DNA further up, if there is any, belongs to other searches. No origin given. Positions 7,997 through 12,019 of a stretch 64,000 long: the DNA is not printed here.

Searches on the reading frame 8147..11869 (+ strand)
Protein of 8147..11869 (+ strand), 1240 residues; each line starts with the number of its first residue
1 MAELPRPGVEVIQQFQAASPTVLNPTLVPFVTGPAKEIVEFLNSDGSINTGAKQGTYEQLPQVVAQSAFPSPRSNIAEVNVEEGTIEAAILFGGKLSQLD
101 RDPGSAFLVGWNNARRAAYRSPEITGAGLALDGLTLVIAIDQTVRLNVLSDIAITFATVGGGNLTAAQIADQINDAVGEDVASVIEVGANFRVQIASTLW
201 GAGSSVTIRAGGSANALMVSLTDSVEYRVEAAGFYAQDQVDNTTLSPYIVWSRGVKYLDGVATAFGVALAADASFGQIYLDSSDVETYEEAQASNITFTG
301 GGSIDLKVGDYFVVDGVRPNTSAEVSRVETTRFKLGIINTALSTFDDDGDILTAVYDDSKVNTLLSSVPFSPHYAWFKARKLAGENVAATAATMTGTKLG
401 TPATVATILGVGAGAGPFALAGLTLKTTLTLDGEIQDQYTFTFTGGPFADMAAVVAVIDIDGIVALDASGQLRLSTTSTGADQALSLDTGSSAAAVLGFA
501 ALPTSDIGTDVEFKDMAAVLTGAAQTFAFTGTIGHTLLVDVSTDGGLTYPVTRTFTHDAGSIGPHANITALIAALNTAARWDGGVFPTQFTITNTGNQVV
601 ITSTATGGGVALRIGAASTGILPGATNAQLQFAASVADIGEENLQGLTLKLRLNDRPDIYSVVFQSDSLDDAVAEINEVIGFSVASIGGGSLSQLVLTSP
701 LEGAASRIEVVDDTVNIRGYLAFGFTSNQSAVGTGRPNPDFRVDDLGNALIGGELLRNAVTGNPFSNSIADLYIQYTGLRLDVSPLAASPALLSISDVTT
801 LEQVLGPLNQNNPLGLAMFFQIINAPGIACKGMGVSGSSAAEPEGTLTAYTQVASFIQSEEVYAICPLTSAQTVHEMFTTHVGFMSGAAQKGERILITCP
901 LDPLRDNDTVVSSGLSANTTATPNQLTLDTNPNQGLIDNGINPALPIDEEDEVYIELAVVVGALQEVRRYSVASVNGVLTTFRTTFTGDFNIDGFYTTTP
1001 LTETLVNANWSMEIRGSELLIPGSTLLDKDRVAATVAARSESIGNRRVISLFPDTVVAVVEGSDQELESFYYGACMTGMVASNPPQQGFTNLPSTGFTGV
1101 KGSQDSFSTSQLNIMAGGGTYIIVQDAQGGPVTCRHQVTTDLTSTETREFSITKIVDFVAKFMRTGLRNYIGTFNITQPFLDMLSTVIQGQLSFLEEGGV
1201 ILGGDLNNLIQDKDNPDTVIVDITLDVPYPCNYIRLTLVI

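Call 20: search_protein_families(library=pfam, proteins=[window:8147-11869:+], max_evalue=0.01)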
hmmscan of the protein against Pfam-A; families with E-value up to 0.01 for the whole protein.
window:8147-11869:+ (1240 aa): 0 families

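Call 55: search_protein_families(library=phrogs, proteins=[window:8147-11869:+], max_evalue=0.001)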
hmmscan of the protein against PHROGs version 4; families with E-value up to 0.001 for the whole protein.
window:8147-11869:+ (1240 aa): 1 family
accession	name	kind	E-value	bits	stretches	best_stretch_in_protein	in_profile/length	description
phrog_279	-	tail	1.9e-12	47.7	1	1035-1239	276-481/489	tail sheath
